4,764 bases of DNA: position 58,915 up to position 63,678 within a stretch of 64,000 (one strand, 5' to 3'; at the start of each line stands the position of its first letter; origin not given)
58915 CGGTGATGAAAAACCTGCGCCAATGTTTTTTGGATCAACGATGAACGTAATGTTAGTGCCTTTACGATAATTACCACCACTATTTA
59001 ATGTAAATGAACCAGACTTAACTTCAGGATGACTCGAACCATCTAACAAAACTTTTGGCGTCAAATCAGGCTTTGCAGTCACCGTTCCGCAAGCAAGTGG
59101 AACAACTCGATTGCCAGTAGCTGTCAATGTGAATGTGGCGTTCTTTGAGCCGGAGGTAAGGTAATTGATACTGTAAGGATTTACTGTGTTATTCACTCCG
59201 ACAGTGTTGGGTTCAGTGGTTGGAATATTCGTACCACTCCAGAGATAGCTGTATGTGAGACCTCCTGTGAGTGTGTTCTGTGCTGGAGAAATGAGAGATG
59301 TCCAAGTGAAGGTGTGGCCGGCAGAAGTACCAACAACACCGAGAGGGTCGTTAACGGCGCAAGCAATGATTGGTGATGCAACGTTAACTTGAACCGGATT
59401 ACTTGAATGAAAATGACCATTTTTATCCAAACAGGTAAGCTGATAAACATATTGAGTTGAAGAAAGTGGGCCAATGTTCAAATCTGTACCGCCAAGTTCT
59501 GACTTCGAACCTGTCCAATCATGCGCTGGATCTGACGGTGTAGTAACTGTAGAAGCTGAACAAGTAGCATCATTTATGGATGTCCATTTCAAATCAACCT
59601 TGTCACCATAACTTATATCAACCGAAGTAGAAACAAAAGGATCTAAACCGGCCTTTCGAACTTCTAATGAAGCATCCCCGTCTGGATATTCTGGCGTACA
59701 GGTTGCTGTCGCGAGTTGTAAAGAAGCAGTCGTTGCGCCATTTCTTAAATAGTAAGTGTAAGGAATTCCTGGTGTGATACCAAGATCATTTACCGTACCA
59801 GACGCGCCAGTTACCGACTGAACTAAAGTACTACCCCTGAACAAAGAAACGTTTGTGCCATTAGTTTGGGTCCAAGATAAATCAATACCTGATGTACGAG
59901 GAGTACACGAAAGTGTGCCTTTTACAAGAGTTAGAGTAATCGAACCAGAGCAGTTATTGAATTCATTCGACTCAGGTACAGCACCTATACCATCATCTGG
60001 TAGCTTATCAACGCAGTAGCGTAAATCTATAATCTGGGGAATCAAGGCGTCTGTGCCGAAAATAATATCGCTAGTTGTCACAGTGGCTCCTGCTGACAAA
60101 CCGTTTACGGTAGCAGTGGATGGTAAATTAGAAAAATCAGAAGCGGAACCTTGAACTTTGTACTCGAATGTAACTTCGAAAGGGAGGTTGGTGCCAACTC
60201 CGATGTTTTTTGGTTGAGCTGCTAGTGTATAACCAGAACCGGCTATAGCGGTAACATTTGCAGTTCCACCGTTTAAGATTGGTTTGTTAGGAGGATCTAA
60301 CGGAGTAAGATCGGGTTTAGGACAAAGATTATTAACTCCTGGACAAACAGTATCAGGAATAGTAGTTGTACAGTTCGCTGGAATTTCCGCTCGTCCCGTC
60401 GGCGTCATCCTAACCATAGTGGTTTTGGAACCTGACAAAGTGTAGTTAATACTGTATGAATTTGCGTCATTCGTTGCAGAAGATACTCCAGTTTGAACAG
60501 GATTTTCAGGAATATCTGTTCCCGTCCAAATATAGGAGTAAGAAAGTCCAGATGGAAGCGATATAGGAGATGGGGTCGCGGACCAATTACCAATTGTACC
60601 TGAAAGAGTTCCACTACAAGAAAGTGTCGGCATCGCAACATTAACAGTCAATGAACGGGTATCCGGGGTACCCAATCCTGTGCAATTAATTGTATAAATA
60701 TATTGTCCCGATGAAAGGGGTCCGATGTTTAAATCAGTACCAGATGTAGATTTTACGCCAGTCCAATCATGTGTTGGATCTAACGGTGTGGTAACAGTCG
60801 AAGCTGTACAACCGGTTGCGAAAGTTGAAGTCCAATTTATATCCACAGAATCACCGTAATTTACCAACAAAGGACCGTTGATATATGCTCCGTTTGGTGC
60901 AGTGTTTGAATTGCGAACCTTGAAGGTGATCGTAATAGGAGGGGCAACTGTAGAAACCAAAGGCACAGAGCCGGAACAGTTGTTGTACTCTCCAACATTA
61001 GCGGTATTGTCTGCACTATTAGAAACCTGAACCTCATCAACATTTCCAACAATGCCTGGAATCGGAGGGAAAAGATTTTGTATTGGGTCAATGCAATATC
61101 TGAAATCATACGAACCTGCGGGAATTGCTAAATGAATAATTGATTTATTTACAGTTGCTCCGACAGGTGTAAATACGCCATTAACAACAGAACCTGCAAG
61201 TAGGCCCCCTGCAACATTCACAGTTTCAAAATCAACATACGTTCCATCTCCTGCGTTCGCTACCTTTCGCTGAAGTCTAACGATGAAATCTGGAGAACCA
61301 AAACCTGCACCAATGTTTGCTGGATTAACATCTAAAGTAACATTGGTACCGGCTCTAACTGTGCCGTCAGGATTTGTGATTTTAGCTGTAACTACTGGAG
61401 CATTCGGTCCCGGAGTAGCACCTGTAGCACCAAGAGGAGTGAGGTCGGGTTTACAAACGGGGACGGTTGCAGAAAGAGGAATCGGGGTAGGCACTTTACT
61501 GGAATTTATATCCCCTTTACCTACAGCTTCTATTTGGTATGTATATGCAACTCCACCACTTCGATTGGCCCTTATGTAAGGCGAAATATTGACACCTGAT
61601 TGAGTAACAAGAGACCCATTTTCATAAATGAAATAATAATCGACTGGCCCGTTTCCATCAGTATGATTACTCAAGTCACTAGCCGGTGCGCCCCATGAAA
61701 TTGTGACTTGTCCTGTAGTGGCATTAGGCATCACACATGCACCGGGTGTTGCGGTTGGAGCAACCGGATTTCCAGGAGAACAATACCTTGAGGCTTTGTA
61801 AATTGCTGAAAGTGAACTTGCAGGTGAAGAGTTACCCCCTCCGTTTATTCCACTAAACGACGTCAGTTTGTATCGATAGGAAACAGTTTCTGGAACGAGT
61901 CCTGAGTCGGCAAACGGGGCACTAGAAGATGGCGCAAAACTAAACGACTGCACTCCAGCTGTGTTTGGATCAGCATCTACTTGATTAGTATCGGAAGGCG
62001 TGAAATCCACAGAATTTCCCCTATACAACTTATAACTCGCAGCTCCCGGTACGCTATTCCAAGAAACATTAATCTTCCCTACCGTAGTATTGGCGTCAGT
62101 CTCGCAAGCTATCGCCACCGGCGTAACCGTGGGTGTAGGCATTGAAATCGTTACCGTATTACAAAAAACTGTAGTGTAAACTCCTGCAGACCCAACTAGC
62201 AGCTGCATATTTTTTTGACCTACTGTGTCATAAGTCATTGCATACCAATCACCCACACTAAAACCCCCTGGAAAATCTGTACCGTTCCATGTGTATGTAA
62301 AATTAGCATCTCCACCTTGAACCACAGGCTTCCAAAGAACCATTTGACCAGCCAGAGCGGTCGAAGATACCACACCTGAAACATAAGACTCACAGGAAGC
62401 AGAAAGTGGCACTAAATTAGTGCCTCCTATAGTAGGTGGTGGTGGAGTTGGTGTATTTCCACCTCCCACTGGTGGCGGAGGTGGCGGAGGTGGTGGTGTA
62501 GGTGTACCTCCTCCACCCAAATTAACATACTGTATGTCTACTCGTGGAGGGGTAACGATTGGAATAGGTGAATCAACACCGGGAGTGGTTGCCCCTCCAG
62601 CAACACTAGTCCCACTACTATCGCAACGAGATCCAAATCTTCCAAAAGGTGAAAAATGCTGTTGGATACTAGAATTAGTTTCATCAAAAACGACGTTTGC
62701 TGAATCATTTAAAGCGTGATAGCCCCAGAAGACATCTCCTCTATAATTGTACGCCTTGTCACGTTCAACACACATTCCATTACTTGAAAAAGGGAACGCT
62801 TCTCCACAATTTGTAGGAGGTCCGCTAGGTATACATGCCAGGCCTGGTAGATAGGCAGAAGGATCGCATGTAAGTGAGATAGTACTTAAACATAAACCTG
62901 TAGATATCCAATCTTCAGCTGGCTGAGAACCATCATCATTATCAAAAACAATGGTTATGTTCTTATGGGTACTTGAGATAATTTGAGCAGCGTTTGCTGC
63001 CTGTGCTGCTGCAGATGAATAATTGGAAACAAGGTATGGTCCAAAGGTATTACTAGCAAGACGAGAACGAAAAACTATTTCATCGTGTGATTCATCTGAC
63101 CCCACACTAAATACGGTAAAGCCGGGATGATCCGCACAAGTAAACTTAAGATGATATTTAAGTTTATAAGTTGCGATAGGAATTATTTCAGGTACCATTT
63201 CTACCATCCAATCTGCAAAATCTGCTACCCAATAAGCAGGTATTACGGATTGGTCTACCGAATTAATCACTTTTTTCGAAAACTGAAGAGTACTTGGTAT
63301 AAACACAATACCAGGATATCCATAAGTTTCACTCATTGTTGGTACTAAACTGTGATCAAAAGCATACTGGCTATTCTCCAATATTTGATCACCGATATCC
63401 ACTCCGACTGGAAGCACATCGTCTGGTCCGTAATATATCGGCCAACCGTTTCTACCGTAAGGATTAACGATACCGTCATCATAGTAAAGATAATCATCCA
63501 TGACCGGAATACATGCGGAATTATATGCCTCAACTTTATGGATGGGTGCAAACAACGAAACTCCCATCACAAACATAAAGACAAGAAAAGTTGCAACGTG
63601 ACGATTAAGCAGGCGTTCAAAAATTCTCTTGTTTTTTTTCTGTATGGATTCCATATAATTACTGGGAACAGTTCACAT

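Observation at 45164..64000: Two adjacent loci of giant CARDB/FN3/PKD-like mosaic proteins plus secreted accessories: candidate cell-surface attachment apparatus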

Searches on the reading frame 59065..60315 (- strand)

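Call 24: search_protein_families(library=pfam, proteins=[window:59065-60315:-], max_evalue=10)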
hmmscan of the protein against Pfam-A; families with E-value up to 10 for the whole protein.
seq(417 aa): 3 families
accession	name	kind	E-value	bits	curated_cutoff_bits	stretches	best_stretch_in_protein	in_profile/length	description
PF22352.2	K319L-like_PKD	-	0.00031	21.1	27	2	277-312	50-84/84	K319L-like, PKD domain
PF07705.17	CARDB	-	0.006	17.2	22.7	1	21-123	13-99/101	CARDB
PF16732.10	ComP_DUS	-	0.26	12.6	27.3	1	362-412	37-86/87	Type IV minor pilin ComP, DNA uptake sequence receptor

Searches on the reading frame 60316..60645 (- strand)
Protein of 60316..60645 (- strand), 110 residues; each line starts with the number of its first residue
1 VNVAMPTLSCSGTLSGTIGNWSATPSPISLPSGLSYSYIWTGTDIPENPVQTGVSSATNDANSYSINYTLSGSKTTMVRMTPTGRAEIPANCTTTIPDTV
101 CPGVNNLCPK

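Call 100: search_solved_structures(query=A8, max_evalue=1)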
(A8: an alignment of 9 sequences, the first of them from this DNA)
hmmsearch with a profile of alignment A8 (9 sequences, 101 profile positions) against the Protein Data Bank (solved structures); distinct sequences matched with E-value up to 1: 3.
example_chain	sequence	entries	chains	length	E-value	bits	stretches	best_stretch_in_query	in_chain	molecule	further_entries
8zvi_a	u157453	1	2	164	0.0043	20.3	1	12-97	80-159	Decoration protein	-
5lxk_A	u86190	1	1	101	0.017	18.4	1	16-97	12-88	Decoration protein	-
1c3a_A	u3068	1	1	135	0.5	13.7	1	33-94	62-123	FLAVOCETIN-A: ALPHA SUBUNIT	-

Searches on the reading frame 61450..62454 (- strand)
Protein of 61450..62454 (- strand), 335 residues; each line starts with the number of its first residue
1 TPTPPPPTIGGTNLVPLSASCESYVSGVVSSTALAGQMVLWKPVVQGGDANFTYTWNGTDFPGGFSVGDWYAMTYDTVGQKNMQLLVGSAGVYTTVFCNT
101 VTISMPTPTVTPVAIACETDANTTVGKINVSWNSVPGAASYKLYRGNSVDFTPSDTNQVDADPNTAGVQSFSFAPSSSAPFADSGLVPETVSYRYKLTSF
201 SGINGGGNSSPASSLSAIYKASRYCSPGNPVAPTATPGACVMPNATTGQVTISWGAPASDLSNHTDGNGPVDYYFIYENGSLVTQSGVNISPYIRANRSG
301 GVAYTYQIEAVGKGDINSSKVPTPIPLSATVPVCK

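Call 24: search_protein_families(library=pfam, proteins=[window:61450-62454:-], max_evalue=10)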
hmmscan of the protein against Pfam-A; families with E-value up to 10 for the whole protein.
seq(335 aa): 1 family
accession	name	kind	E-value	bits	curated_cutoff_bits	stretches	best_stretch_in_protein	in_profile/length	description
PF13573.12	SprB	-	0.039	14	28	1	45-59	21-35/37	SprB repeat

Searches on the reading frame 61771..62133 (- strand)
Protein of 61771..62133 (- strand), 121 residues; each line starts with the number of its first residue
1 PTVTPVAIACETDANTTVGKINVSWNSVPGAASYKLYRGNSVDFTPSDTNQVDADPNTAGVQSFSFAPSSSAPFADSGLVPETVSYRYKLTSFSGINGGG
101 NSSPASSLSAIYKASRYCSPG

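Call 101: search_solved_structures(query=A9, max_evalue=1)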
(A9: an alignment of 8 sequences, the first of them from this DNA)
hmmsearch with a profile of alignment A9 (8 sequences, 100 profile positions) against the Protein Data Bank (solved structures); distinct sequences matched with E-value up to 1: 71 (the best 60 are shown).
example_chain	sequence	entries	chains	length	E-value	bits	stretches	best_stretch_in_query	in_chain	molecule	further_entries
6mfa_A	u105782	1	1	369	1.5e-11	47.8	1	15-95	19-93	Fibronectin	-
3mpc_A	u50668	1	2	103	4.4e-08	36.7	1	9-86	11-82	Fn3-like protein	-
1fnf_A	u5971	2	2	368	7.5e-08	36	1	11-96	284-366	FIBRONECTIN | Isoform 1 of Fibronectin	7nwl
4u3h_A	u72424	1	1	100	5.6e-07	33.1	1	15-95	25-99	FN3con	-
3t1w_A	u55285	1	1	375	1.3e-06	31.9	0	12-95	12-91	four-domain fibronectin fragment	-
8q6t_I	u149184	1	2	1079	2.1e-06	31.3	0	19-92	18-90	Titin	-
5j7k_A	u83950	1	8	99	2.3e-06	31.2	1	15-97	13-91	FN3con-a-lys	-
1k85_A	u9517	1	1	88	2.9e-06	30.9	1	4-95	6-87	CHITINASE A1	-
5g56_A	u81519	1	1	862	3.9e-06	30.4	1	9-86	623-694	CARBOHYDRATE BINDING FAMILY 6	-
9p6s_C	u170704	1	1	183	3e-05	27.6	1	10-97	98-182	Fibronectin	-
6tpw_A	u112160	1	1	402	3.2e-05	27.5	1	13-85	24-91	Receptor-type tyrosine-protein phosphatase F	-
4lxo_A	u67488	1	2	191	6.2e-05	26.6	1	11-96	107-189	Fibronectin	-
4yh7_A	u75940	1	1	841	0.00012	25.7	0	10-96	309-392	Receptor-type tyrosine-protein phosphatase delta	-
1mfn_A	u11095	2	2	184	0.00021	24.9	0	19-90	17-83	FIBRONECTIN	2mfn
8pn5_A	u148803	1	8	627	0.00022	24.9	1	12-92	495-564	DUF3472 domain-containing protein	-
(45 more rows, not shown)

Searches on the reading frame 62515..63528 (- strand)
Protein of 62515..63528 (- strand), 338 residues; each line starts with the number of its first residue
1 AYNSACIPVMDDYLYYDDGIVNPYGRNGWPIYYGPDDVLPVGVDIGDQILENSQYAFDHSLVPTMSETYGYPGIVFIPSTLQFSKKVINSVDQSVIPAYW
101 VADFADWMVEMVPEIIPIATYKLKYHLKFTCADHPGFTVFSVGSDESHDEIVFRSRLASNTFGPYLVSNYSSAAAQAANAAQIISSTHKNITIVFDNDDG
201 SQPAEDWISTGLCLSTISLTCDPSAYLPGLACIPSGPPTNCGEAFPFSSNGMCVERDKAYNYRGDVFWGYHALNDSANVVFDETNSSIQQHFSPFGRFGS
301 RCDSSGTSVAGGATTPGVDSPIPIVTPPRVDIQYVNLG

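Call 24: search_protein_families(library=pfam, proteins=[window:62515-63528:-], max_evalue=10)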
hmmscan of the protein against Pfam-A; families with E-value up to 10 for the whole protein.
seq(338 aa): 1 family
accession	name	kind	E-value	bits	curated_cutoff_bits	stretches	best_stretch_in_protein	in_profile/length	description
PF12355.13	Dscam_C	-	0.22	12.9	26.1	1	274-330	8-66/118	Down syndrome cell adhesion molecule C terminal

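Call 88: search_solved_structures(query=window:62515-63528:-, max_evalue=10)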
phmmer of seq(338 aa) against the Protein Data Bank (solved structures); distinct sequences matched with E-value up to 10: 0.
